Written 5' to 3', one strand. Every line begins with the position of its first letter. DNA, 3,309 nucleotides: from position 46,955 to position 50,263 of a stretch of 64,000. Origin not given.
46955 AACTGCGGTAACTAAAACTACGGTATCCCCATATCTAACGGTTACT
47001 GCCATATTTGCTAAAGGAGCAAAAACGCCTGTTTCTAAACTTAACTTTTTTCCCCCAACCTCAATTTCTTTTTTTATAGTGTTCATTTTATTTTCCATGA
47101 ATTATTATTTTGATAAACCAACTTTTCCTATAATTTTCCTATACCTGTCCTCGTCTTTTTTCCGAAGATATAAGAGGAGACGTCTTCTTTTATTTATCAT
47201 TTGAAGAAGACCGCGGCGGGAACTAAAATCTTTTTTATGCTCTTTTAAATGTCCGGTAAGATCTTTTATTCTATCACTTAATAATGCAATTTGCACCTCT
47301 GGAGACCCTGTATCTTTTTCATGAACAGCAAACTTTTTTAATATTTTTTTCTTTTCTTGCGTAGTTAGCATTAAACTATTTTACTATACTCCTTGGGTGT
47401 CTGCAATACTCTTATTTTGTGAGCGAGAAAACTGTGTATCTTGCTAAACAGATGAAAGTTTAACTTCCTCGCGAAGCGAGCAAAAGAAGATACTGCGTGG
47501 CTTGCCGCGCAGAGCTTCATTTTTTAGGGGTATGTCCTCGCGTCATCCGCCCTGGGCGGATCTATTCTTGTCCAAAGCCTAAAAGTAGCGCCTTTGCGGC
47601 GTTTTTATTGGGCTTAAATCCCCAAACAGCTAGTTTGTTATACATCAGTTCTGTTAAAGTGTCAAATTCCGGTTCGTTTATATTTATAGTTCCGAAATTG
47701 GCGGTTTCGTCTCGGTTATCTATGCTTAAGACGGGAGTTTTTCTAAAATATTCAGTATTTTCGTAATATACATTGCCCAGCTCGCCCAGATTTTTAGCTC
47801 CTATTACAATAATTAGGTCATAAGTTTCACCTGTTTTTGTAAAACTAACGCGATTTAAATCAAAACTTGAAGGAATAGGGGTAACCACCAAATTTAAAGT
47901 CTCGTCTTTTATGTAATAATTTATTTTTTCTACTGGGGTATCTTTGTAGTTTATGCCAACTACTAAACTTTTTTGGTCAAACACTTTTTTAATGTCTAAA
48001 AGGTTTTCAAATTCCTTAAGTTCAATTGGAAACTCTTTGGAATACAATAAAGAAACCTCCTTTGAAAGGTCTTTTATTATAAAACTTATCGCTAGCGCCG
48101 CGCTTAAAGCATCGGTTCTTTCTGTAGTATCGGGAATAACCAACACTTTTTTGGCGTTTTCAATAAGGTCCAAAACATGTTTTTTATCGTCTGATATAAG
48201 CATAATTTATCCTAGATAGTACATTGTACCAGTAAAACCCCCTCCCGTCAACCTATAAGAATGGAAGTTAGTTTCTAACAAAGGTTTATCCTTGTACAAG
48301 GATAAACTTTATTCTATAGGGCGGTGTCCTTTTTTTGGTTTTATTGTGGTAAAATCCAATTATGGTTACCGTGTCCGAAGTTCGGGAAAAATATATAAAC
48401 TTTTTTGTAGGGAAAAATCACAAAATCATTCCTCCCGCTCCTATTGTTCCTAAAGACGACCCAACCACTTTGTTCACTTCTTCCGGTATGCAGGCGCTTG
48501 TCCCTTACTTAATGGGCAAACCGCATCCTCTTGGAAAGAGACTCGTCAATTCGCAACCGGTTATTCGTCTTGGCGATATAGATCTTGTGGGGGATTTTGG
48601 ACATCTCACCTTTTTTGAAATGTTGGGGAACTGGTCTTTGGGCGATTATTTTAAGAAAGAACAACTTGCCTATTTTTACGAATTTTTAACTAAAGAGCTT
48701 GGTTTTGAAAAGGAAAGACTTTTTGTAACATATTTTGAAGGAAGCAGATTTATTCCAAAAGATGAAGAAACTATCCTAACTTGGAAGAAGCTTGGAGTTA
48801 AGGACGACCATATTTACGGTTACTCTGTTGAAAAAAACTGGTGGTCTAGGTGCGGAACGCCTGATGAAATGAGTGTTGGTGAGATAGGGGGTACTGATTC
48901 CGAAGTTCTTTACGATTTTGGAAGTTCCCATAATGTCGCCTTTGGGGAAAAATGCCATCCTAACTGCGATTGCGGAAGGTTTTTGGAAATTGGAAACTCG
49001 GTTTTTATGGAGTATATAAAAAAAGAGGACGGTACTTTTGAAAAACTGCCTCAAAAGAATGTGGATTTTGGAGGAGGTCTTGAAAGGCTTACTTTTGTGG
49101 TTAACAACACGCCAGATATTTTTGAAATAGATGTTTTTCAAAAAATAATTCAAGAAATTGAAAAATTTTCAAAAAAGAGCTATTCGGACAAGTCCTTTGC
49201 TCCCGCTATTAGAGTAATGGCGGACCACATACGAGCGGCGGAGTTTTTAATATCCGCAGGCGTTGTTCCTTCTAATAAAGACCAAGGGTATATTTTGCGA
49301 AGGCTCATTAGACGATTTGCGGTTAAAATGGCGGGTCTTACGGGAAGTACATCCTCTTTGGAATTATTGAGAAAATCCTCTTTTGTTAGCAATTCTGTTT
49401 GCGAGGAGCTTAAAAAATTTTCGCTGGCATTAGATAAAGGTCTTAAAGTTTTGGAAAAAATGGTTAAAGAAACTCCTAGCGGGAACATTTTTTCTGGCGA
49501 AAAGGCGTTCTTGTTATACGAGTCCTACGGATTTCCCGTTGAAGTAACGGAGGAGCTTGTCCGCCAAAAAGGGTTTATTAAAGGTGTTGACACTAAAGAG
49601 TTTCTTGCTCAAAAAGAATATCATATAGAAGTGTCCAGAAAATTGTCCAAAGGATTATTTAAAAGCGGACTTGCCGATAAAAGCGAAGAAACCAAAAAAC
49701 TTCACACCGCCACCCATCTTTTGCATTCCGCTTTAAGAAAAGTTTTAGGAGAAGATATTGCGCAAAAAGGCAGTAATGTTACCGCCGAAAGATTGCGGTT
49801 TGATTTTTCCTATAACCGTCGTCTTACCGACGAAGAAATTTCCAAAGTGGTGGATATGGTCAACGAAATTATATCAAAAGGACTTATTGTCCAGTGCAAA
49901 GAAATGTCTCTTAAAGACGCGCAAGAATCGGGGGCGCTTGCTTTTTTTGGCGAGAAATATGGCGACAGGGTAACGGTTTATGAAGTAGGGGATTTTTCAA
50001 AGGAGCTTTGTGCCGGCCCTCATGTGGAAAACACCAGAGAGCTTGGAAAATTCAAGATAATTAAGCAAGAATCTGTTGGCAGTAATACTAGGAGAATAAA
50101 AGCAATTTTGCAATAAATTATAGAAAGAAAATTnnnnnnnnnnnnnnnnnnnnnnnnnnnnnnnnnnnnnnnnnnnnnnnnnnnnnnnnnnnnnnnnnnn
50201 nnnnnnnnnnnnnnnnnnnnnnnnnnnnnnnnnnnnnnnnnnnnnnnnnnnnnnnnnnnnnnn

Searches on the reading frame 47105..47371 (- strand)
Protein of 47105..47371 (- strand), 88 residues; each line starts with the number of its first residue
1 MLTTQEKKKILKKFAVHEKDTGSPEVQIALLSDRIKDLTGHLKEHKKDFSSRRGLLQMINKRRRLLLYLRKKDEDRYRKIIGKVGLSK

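Call 83: find_encoding_contigs(protein=window:47105-47371:-, flank=8000, max_places=8)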
Protein window:47105-47371:- (88 aa): 5 contigs read that carry it; 5 places shown.
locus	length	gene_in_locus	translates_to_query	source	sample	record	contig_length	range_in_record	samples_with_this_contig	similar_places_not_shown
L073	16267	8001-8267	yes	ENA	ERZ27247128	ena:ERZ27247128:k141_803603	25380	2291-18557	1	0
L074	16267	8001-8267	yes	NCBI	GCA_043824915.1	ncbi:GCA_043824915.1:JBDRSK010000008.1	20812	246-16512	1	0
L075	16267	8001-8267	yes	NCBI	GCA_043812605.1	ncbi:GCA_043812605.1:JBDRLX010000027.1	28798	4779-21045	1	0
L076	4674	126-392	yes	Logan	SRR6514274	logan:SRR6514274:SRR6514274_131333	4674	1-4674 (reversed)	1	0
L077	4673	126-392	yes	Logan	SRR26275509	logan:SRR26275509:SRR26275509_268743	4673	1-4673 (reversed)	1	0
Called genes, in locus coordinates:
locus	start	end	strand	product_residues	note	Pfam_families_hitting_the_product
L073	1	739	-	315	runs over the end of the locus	PF02618:YceG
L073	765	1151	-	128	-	PF03652:RuvX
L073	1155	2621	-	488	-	-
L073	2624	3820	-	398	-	PF11104:PilM_2 (weak), PF14450:FtsA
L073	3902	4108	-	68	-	-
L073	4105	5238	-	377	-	-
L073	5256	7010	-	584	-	PF01411:tRNA-synt_2c, PF07973:tRNA_SAD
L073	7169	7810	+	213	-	-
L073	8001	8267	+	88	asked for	PF00312:Ribosomal_S15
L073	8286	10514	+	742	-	PF01138:RNase_PH, PF03725:RNase_PH_C, PF03726:PNPase, PF01138:RNase_PH, PF24685:OB_RRP5_4th (faint), PF00013:KH_1, PF00575:S1, PF23459:S1_RRP5 (weak)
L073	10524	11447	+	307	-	-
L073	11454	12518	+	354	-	PF00004:AAA, PF07724:AAA_2 (weak), PF13401:AAA_22 (faint), PF22667:Lon_lid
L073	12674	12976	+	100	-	-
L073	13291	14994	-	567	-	PF02518:HATPase_c, PF13589:HATPase_c_3, PF01119:DNA_mis_repair, PF08676:MutL_C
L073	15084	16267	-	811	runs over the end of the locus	PF01624:MutS_I, PF05188:MutS_II, PF05192:MutS_III, PF05190:MutS_IV, PF00488:MutS_V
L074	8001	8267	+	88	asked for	PF00312:Ribosomal_S15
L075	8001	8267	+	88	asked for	PF00312:Ribosomal_S15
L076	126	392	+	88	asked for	PF00312:Ribosomal_S15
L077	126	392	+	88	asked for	PF00312:Ribosomal_S15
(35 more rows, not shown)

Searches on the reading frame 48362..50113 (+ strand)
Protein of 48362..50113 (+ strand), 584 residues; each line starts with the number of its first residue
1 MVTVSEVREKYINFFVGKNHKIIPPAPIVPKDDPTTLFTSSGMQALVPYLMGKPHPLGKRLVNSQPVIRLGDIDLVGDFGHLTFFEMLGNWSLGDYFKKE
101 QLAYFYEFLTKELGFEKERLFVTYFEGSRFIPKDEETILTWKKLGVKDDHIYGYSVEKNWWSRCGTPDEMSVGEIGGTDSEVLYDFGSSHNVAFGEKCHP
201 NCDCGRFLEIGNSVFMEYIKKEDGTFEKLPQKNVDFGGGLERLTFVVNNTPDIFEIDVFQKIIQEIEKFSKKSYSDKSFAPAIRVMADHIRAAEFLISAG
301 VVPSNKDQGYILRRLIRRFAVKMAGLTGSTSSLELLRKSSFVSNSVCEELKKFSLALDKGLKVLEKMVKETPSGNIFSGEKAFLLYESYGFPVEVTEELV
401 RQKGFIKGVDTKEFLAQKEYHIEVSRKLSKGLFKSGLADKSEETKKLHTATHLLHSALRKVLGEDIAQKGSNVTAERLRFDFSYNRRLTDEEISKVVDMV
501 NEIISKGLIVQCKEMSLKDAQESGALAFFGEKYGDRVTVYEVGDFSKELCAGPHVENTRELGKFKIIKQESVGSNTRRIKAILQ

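Call 3: search_protein_families(library=pfam, proteins=[window:48362-50113:+], max_evalue=1)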
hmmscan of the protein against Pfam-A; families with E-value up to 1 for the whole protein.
window:48362-50113:+ (584 aa): 2 families
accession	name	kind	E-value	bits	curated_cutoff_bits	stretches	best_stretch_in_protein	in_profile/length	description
PF01411.24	tRNA-synt_2c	-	4.6e-107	359.3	30.3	1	6-452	1-453/552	tRNA synthetases class II (A)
PF07973.19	tRNA_SAD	-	2.5e-17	63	24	1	537-579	1-43/44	Threonyl and Alanyl tRNA synthetase second additional domain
